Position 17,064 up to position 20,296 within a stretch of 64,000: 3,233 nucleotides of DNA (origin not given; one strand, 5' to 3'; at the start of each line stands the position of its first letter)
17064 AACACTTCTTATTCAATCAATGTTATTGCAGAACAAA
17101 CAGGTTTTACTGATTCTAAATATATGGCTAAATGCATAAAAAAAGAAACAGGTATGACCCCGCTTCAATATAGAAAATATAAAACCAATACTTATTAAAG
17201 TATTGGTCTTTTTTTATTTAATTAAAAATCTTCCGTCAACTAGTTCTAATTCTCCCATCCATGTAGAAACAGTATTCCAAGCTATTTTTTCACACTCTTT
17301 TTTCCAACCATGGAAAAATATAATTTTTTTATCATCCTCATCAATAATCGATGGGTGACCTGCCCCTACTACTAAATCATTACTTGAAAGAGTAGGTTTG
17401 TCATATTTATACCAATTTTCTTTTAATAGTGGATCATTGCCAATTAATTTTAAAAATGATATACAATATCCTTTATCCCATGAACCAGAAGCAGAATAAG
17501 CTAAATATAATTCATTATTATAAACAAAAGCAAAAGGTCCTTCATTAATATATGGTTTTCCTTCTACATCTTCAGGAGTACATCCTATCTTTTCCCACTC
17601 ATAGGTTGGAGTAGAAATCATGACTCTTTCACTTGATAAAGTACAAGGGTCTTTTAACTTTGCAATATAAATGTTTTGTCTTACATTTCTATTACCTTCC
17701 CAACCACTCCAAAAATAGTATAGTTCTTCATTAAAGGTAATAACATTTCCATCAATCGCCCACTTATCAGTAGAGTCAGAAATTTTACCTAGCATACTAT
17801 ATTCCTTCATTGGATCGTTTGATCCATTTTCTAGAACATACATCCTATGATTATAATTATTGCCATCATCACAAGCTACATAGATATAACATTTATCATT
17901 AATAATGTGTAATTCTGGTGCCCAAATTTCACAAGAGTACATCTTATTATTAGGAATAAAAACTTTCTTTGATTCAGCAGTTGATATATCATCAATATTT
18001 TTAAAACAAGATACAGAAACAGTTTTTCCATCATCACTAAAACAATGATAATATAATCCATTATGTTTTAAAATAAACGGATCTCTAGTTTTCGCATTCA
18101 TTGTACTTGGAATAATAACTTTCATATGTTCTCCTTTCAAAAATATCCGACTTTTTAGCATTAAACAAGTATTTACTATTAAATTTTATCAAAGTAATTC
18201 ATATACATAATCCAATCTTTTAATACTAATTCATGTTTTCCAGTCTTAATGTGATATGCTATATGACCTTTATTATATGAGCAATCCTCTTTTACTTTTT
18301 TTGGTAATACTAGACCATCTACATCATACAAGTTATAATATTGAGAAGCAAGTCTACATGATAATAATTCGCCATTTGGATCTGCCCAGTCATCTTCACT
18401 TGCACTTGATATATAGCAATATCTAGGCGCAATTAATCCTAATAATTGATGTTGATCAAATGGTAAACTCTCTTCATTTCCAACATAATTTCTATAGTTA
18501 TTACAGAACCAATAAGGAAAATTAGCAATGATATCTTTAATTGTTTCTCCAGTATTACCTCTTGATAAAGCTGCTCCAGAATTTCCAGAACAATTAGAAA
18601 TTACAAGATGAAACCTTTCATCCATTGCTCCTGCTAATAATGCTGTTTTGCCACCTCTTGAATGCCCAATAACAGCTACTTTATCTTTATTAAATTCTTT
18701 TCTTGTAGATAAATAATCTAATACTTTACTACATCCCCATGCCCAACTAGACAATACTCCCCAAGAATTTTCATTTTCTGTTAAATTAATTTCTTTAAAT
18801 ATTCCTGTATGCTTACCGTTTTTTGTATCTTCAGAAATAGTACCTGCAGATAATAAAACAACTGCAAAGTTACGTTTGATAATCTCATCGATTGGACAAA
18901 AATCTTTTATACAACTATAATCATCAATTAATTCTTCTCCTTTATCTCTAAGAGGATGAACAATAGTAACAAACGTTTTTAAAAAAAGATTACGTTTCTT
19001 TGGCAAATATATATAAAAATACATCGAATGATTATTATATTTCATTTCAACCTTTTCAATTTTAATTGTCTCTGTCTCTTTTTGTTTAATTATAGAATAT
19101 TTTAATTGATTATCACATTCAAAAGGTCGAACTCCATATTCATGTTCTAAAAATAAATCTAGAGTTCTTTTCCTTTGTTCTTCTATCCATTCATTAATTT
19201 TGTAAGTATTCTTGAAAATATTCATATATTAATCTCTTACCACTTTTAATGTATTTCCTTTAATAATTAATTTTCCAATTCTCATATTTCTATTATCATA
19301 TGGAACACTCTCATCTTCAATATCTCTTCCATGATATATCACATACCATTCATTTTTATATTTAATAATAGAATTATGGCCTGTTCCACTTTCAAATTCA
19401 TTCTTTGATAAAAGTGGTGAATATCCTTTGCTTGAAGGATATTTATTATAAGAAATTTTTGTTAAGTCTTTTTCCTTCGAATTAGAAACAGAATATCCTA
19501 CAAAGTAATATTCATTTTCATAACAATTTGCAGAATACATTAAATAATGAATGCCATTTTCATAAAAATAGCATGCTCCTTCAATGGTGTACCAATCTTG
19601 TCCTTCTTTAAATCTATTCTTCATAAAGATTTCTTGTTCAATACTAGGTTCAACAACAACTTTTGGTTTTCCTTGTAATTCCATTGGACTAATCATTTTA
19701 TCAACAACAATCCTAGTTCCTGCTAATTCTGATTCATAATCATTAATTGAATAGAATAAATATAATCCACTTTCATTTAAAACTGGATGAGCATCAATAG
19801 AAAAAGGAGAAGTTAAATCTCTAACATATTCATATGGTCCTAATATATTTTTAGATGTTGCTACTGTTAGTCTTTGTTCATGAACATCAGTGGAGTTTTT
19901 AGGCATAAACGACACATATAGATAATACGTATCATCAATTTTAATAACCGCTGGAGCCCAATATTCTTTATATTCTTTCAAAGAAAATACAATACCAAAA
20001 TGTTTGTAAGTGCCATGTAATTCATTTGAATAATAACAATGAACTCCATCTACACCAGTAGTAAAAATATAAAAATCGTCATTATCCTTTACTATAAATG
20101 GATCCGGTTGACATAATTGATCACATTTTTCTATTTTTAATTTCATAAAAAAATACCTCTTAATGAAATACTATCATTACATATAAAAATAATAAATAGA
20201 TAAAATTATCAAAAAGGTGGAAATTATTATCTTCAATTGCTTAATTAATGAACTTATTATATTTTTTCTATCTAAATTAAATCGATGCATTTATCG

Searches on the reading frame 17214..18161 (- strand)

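Call 51: search_protein_families(library=pfam, proteins=[window:17214-18161:-], max_evalue=0.00001)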
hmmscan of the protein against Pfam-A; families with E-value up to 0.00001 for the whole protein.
window:17214-18161:- (315 aa): 1 family
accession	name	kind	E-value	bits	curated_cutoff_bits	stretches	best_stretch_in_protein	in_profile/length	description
PF04616.20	Glyco_hydro_43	-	9.7e-31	107.6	32.2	1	22-288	7-264/288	Glycosyl hydrolases family 43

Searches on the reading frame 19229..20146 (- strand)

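Call 51: search_protein_families(library=pfam, proteins=[window:19229-20146:-], max_evalue=0.00001)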
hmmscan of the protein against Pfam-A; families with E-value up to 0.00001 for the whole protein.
window:19229-20146:- (305 aa): 1 family
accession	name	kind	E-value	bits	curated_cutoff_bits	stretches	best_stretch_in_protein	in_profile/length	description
PF04616.20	Glyco_hydro_43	-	1.8e-29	103.5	32.2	1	13-292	10-279/288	Glycosyl hydrolases family 43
